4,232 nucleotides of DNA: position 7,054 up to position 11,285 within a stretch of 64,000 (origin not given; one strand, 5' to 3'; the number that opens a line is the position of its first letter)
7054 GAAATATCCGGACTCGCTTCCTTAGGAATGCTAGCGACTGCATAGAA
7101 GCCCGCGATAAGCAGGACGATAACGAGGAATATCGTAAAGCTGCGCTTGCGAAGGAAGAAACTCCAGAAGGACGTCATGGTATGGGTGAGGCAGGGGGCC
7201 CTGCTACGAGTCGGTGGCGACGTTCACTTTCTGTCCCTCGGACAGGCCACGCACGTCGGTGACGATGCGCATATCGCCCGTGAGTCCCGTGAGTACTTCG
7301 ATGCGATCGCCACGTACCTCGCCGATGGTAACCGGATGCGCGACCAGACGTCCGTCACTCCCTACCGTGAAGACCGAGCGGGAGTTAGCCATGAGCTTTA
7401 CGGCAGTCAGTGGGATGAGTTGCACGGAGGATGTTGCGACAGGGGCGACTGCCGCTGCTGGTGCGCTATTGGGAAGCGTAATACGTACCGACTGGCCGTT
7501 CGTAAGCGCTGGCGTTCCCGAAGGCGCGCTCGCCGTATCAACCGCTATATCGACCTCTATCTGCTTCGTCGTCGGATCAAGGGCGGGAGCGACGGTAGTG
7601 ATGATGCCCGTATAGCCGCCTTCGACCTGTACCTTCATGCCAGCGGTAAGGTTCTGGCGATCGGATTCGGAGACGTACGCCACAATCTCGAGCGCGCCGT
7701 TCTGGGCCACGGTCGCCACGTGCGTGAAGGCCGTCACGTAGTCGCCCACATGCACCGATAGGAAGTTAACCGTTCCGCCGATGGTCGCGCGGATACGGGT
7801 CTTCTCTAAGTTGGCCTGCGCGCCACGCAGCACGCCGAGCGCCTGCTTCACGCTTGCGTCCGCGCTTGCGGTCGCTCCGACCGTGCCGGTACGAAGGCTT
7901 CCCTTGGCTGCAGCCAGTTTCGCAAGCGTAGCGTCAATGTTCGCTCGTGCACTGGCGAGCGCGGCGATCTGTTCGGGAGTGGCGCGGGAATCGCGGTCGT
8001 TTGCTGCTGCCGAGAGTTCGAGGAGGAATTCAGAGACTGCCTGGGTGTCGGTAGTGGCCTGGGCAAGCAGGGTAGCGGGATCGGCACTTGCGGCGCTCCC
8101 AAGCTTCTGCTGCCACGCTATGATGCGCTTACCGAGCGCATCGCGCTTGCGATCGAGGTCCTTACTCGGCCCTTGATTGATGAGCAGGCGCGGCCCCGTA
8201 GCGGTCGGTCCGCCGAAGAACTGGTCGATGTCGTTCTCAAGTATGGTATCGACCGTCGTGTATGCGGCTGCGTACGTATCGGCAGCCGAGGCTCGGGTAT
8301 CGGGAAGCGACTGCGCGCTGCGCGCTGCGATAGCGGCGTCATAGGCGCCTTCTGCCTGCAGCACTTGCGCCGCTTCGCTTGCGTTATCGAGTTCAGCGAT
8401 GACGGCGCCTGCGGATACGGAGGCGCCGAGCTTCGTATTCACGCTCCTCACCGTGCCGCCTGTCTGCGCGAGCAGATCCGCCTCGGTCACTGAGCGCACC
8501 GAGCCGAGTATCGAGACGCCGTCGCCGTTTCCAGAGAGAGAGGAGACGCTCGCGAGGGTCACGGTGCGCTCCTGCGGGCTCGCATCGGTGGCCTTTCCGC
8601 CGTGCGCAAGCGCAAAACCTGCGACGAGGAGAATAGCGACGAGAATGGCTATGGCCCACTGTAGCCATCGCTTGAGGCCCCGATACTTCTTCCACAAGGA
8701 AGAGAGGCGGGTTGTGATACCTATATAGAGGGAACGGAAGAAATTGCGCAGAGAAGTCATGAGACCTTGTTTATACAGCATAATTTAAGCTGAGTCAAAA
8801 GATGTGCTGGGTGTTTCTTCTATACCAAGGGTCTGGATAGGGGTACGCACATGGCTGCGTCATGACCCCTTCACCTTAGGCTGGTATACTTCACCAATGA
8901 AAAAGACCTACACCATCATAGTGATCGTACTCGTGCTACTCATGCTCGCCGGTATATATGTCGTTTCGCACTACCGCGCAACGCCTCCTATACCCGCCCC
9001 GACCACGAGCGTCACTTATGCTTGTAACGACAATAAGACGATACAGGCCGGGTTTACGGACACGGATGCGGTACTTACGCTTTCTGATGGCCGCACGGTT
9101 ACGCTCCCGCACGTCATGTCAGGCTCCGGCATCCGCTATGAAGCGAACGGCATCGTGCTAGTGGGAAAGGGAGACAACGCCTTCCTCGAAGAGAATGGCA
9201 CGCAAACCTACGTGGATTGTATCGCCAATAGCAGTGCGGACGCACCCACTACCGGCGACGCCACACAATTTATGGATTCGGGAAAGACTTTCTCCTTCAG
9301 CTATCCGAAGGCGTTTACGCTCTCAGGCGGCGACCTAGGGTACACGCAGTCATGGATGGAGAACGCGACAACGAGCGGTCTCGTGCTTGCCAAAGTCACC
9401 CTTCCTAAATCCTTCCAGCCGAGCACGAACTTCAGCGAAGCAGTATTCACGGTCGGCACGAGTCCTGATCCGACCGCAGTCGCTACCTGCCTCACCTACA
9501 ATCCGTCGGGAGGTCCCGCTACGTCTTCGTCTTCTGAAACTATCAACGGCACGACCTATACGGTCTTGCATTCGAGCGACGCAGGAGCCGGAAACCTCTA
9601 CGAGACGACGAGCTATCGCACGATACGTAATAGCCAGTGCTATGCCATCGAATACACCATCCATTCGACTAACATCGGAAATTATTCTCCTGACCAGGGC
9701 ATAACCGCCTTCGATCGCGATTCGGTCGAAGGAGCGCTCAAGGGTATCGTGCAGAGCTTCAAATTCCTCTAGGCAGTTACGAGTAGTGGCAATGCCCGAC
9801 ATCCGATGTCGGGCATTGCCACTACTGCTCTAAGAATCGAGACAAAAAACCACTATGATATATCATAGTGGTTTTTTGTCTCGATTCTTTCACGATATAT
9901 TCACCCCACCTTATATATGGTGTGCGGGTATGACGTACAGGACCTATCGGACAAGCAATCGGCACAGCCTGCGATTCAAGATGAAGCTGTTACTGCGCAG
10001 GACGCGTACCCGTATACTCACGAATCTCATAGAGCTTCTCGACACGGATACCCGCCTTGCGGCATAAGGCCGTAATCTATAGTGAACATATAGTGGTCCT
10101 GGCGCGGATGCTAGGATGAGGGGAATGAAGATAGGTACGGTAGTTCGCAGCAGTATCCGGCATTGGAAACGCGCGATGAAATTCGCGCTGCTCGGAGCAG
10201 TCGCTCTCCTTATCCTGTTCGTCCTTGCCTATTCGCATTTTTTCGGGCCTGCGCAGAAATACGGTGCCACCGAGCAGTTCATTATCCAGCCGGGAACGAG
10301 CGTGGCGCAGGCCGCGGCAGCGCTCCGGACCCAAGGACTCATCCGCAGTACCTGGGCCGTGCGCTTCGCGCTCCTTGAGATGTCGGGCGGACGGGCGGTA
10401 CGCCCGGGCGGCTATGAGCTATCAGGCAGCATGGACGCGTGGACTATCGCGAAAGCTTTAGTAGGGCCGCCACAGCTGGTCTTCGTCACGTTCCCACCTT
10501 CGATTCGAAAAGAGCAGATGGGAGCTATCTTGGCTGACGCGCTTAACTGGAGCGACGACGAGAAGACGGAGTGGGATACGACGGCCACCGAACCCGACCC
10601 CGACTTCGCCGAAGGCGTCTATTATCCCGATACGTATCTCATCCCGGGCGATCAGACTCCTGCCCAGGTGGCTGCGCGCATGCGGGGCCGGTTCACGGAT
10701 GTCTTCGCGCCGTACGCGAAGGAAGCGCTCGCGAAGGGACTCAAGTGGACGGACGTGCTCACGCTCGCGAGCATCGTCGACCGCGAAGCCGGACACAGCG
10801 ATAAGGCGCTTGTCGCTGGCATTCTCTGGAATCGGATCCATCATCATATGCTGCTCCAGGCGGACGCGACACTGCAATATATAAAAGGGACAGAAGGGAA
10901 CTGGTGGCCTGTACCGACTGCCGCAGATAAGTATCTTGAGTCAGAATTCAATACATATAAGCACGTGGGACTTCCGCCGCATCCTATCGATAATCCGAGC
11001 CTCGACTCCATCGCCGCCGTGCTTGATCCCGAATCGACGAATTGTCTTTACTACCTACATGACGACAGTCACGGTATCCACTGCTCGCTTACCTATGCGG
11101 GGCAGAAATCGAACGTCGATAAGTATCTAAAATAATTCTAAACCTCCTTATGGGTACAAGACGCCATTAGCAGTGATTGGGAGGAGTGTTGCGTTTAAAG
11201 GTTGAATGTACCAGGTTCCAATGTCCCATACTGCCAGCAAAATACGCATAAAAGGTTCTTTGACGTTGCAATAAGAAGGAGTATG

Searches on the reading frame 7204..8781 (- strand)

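Call 61: search_protein_families(library=pfam, proteins=[window:7204-8781:-], max_evalue=0.001)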
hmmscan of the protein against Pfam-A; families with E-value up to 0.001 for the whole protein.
window:7204-8781:- (525 aa): 2 families
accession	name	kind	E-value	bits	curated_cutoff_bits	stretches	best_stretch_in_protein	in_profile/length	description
PF13437.12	HlyD_3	-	1.1e-14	55.5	22.2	1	330-418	2-97/106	HlyD family secretion protein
PF16576.10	HlyD_D23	-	1.5e-08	34.7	30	1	321-415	102-202/214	Barrel-sandwich domain of CusB or HlyD membrane-fusion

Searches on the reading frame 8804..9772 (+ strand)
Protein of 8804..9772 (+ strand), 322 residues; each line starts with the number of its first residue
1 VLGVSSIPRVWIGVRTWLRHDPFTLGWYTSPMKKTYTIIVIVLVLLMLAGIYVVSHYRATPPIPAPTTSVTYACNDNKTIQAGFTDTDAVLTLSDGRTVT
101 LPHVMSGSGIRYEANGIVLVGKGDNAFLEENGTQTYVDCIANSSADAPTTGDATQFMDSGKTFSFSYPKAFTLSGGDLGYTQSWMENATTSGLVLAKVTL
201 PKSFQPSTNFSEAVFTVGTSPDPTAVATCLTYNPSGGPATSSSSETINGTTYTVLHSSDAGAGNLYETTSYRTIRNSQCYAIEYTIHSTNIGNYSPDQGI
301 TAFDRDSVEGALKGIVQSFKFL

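Call 61: search_protein_families(library=pfam, proteins=[window:8804-9772:+], max_evalue=0.001)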
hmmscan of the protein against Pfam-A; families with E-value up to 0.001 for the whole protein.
window:8804-9772:+ (322 aa): 1 family
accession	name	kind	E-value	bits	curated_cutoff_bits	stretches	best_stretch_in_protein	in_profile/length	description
PF09864.15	MliC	-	1.7e-11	44.3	22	1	72-134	1-64/67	Membrane-bound lysozyme-inhibitor of c-type lysozyme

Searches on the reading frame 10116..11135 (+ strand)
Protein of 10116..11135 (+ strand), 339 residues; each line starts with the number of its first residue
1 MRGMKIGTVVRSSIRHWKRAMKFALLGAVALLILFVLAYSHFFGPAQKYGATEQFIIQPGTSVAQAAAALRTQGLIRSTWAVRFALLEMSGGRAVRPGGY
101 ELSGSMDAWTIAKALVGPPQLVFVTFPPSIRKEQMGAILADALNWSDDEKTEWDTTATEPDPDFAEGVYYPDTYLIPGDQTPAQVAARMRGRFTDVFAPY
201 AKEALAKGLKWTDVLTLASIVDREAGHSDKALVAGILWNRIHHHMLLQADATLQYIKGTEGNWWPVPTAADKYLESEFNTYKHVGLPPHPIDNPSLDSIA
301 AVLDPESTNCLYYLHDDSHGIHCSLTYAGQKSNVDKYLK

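Call 61: search_protein_families(library=pfam, proteins=[window:10116-11135:+], max_evalue=0.001)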
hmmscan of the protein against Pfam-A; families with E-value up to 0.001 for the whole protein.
window:10116-11135:+ (339 aa): 1 family
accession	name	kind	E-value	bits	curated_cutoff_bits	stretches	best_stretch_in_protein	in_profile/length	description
PF02618.21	YceG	-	1.8e-58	198.7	32.4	1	56-336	2-275/275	YceG-like family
